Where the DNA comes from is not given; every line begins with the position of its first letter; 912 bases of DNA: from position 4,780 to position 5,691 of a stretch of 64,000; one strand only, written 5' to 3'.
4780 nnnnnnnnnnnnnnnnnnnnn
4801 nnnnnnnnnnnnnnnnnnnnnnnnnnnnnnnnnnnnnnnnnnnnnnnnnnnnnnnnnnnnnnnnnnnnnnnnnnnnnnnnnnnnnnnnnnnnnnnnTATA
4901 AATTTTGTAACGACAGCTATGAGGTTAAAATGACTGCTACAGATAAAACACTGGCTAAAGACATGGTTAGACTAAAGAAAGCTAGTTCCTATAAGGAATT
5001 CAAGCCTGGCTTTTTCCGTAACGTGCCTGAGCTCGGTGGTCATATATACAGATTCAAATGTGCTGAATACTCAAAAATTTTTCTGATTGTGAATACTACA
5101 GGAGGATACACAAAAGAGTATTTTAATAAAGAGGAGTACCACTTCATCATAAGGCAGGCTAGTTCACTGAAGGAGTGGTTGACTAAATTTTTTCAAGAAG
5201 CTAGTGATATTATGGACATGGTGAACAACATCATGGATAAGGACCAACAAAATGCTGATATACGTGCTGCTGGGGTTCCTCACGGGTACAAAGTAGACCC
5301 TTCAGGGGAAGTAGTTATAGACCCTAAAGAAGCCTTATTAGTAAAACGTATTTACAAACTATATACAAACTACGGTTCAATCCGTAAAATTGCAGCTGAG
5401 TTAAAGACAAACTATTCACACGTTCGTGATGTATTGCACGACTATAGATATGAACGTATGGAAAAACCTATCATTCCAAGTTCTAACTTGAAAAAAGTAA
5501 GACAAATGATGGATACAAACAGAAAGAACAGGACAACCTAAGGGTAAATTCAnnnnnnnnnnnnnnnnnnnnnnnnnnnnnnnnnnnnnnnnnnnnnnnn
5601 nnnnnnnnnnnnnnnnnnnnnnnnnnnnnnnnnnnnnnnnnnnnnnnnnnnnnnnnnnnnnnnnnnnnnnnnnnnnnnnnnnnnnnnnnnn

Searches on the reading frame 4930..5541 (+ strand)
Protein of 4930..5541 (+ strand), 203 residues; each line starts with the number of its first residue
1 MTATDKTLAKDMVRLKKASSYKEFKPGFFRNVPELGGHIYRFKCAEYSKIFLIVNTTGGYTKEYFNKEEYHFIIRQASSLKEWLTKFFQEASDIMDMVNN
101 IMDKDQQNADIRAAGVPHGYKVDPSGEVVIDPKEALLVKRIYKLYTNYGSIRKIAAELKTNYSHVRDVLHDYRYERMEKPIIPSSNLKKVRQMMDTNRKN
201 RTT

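Call 50: find_encoding_contigs(protein=window:4930-5541:+, flank=1000, max_places=10)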
Protein window:4930-5541:+ (203 aa): 21 contigs read that carry it; 10 places shown.
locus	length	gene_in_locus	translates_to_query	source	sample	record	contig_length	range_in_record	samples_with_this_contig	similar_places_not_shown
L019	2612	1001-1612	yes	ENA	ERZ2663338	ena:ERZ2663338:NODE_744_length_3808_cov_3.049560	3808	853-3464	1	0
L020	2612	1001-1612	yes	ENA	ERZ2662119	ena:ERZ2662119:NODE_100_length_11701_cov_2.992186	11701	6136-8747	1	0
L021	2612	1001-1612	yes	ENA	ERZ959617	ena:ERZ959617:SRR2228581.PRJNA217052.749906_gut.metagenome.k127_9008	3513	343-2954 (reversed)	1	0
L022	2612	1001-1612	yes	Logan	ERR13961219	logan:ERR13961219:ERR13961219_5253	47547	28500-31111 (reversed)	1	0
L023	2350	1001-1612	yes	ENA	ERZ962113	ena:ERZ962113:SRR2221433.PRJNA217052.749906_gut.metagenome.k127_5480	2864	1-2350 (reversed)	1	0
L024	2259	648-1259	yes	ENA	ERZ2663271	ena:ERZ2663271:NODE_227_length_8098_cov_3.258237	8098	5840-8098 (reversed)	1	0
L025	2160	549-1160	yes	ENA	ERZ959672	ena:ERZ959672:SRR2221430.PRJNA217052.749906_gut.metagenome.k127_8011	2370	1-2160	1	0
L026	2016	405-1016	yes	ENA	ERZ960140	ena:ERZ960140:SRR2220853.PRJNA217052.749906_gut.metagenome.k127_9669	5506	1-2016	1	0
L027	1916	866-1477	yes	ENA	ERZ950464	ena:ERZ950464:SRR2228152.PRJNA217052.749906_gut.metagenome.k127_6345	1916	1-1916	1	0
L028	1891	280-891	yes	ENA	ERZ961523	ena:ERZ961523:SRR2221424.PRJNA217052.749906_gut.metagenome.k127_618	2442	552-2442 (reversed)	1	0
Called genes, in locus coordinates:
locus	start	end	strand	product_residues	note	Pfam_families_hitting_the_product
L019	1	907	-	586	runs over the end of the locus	?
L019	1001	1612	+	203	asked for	-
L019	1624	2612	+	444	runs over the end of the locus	?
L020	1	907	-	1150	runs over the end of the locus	-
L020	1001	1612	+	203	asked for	-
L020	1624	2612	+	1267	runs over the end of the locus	-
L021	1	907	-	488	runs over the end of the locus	?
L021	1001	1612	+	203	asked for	-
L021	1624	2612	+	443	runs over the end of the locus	?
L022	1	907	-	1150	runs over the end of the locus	-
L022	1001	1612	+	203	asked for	-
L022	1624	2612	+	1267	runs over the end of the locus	-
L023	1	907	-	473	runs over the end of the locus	?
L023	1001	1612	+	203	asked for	-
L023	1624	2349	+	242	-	?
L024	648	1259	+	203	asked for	-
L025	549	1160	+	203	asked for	-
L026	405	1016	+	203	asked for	-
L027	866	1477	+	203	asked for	-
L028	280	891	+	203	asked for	-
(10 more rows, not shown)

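Call 51: find_encoding_contigs(protein=window:4930-5541:+, flank=10000, max_places=5)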
Protein window:4930-5541:+ (203 aa): 21 contigs read that carry it; 5 places shown.
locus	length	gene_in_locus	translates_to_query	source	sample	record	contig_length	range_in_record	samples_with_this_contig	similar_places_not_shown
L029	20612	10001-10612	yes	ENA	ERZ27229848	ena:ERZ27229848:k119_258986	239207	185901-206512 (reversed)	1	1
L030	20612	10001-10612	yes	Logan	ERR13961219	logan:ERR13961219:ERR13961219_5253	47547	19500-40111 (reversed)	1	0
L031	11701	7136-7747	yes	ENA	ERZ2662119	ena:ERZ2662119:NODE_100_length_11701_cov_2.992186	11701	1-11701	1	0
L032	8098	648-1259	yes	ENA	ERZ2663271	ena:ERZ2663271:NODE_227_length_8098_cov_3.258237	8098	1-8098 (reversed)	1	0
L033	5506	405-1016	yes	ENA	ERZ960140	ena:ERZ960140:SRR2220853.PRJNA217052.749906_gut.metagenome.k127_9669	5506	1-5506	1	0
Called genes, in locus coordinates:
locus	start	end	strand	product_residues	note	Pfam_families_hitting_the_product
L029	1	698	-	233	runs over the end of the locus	-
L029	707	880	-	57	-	-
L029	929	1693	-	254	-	PF13155:Toprim_2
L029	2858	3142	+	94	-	PF12637:TSCPD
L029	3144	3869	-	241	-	PF26915:Phage_P4_cII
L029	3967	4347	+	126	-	-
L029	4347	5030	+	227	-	-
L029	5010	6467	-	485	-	-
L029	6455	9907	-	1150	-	-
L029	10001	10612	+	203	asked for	-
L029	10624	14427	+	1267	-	-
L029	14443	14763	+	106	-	-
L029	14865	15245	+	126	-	-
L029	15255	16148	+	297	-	-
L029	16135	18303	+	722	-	-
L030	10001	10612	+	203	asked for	-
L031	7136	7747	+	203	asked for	-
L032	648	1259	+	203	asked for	-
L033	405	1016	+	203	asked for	-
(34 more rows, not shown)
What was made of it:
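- The 239-kb contig runs straight through (call 51).
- Tried and rejected: They lie about 88 kb and 151 kb from the locus and are uninformative (call 51).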
